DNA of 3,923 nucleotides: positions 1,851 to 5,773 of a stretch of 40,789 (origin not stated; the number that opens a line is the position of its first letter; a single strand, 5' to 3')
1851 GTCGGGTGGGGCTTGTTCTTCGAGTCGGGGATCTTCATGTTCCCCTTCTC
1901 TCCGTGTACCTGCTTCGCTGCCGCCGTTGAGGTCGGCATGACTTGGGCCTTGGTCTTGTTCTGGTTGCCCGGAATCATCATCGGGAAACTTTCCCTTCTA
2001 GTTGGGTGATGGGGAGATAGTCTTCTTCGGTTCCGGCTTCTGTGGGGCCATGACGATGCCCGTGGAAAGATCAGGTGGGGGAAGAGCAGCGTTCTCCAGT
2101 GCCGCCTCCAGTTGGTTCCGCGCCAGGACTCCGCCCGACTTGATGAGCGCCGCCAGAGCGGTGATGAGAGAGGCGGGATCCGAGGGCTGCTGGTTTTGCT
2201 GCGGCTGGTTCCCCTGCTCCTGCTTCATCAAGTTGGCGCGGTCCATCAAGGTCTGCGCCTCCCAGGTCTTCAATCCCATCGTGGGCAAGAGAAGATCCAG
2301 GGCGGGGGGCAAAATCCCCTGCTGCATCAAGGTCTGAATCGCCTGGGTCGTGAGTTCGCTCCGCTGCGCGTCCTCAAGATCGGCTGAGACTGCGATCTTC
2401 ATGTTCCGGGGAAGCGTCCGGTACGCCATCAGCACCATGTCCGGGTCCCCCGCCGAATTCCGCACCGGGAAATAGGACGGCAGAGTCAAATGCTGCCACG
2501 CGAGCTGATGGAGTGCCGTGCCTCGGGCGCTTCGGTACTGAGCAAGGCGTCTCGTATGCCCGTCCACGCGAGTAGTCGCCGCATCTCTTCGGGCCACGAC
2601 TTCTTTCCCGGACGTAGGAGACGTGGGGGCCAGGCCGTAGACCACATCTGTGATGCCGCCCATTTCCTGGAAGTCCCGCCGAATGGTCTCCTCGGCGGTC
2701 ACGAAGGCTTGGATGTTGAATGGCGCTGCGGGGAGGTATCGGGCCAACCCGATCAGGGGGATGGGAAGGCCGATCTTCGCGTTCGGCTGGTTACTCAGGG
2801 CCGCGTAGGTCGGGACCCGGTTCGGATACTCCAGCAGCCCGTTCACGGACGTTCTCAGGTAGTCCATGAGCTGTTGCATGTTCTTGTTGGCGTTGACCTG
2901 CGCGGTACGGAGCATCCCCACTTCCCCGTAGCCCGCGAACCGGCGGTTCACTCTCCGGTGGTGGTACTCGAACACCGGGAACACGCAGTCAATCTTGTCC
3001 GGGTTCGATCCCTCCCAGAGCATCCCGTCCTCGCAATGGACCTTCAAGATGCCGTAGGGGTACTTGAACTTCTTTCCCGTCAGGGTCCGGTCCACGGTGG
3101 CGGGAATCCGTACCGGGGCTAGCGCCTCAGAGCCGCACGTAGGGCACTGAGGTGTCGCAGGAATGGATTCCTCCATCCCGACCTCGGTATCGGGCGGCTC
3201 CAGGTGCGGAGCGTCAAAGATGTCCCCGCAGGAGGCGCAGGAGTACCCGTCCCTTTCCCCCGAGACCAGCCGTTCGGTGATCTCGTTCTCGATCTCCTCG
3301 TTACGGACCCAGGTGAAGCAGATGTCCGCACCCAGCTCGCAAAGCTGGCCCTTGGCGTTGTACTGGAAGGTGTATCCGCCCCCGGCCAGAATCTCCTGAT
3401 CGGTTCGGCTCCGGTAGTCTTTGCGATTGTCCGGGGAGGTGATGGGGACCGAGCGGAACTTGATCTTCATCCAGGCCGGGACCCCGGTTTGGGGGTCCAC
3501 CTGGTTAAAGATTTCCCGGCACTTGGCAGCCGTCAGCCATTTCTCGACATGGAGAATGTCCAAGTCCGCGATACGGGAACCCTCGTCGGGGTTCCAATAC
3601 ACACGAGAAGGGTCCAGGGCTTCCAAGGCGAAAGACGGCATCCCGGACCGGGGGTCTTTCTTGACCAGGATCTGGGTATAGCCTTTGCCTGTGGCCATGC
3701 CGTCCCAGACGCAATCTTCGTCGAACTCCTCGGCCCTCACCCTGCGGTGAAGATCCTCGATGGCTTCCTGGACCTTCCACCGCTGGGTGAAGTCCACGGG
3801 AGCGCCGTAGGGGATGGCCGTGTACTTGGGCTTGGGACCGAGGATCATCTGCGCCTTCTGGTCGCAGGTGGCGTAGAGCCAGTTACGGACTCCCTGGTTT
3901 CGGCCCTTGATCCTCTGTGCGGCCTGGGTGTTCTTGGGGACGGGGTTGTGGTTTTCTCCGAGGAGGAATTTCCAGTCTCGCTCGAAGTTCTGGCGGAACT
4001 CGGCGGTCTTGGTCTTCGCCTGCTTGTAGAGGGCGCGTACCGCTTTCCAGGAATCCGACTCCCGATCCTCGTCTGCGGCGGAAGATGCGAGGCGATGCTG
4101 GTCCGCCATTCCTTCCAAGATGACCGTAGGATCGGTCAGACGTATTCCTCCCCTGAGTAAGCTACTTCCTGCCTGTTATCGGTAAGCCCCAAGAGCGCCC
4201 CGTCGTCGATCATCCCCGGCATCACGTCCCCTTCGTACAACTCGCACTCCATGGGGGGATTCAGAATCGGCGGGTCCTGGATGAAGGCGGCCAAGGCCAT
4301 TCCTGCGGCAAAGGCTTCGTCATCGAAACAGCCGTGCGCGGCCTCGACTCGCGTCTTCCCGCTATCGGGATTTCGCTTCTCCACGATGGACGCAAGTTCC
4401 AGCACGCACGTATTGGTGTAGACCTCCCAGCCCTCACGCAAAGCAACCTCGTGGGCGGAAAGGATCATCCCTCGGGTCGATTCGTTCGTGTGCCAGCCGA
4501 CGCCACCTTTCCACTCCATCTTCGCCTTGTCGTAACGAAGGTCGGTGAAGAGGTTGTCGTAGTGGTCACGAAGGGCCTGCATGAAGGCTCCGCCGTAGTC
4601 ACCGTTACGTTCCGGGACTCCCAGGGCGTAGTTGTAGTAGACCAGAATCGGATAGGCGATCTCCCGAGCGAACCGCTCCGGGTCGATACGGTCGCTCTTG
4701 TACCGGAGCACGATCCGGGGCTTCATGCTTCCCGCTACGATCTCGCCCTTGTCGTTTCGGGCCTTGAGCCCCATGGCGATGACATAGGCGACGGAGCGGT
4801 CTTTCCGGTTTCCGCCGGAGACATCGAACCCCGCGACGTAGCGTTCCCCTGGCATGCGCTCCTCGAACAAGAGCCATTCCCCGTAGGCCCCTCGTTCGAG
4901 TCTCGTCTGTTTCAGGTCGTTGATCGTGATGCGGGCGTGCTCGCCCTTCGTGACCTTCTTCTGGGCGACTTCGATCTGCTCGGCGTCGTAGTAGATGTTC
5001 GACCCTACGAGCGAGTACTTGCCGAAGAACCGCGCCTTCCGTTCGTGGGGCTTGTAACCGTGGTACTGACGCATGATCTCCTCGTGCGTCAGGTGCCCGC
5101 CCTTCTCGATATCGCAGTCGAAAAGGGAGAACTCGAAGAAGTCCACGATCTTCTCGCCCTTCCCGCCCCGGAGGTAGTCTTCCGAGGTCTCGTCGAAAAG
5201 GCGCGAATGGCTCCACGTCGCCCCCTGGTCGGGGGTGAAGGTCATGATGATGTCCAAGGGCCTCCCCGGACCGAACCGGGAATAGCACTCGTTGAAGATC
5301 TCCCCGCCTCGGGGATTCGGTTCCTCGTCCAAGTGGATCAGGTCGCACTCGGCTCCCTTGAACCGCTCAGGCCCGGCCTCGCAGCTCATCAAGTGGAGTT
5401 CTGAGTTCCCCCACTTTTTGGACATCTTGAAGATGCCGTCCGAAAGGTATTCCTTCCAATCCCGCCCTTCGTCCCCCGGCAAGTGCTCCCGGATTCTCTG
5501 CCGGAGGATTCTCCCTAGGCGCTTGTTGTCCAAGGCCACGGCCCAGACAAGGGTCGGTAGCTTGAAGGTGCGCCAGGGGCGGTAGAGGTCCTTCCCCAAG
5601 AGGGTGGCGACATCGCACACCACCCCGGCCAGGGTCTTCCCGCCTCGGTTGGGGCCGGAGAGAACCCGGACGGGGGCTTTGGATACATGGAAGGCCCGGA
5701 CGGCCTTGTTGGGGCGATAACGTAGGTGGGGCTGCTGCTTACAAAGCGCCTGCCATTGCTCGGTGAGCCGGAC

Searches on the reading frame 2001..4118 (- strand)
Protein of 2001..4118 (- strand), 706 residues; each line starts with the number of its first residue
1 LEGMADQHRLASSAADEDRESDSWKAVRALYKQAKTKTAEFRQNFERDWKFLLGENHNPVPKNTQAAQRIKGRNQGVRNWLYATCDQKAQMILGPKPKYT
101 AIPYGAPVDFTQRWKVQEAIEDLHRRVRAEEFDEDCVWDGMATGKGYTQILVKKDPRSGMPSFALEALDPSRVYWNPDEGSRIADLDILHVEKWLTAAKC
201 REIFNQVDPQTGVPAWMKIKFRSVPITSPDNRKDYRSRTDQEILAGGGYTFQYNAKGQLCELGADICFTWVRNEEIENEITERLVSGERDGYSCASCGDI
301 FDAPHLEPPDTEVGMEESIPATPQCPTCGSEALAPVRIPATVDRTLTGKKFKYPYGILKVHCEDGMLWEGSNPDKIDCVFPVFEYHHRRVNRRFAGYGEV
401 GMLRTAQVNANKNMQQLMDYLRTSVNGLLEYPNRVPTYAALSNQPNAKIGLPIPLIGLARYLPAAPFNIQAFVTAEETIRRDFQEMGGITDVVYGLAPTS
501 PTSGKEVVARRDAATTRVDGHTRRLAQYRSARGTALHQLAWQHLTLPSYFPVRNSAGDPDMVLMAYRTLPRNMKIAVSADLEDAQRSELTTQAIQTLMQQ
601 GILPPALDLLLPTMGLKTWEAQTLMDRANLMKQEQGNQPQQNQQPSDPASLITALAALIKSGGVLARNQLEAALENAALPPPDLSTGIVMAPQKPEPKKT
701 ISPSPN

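Call 7: search_protein_families(library=phrogs, proteins=[window:2001-4118:-], max_evalue=0.001)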
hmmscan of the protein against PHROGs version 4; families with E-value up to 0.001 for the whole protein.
window:2001-4118:- (706 aa): 1 family
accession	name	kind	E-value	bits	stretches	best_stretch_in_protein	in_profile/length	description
phrog_156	-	head and packaging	9.1e-14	51.8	1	26-674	14-622/681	portal protein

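Call 8: search_protein_families(library=pfam, proteins=[window:2001-4118:-], max_evalue=0.001)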
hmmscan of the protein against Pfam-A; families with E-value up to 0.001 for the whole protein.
window:2001-4118:- (706 aa): 1 family
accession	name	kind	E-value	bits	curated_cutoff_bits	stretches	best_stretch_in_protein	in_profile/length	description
PF16510.12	P22_portal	-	2.5e-15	56.5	26.1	2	361-648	257-575/594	Phage P22-like portal protein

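Call 32: find_related_loci(query=window:2001-4118:-, collection=viral_contigs, flank=10000)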
Query window:2001-4118:- (706 aa) in viral_contigs; peptide patterns used: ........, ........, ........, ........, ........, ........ (x = any residue, [..] = any of these).
7 stretches matched a pattern, but none encodes a relative of the query by tblastn (E <= 1e-3).

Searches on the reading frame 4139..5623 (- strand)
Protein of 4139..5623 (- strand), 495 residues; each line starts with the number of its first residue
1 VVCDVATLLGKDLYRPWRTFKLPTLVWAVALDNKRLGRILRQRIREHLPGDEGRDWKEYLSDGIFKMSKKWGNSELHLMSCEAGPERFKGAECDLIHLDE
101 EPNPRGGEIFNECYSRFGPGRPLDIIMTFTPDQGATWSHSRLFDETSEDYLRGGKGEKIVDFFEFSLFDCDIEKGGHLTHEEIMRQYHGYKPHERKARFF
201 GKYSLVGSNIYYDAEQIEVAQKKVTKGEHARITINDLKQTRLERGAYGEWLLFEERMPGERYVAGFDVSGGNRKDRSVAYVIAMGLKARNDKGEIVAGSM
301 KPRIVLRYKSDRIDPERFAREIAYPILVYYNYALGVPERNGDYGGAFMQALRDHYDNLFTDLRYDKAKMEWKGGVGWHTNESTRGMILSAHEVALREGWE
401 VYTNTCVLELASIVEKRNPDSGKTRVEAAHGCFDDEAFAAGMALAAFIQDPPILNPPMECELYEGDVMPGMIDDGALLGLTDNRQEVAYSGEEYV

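Call 7: search_protein_families(library=phrogs, proteins=[window:4139-5623:-], max_evalue=0.001)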
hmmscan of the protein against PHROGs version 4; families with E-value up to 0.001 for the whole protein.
window:4139-5623:- (495 aa): 4 families
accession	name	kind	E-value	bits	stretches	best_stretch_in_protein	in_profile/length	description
phrog_2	-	head and packaging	1.2e-14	55.1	1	67-446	345-589/807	terminase large subunit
phrog_24361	-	head and packaging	4.6e-07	30.8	1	324-447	18-138/162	terminase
phrog_38407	-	unknown function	7.4e-06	26.1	1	230-439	150-340/370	-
phrog_31467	-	unknown function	2.4e-05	24.9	1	62-136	155-225/261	-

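Call 8: search_protein_families(library=pfam, proteins=[window:4139-5623:-], max_evalue=0.001)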
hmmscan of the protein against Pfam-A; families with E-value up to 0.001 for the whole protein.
window:4139-5623:- (495 aa): 0 families

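Call 20: search_dna_similar(query=window:4139-5623:-, collection=phages, mode=protein, max_evalue=0.00001, max_rows=15)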
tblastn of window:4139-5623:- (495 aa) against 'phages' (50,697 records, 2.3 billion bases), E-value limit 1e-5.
Records with a match: 2; places in all: 2; records where one place covers at least 80% of the query: 0.
Best place of each record, by identity: <60% 2.
By first word of the organism name: Megaira 1; Cellulosimicrobium 1.
By host as written in the record: Candidatus Megaira polyxenophila 1; Cellulosimicrobium sp. 1.
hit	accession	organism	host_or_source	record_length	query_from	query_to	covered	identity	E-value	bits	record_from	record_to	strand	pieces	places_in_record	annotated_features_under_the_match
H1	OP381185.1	Megaira polyxenophila phage MAnkyphage_25.80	Candidatus Megaira polyxenophila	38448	72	218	30%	33.1%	1e-6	57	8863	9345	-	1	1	terminase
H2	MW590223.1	Cellulosimicrobium phage DS1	Cellulosimicrobium sp.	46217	59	211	31%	28.0%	2e-7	60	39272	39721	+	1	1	hypothetical protein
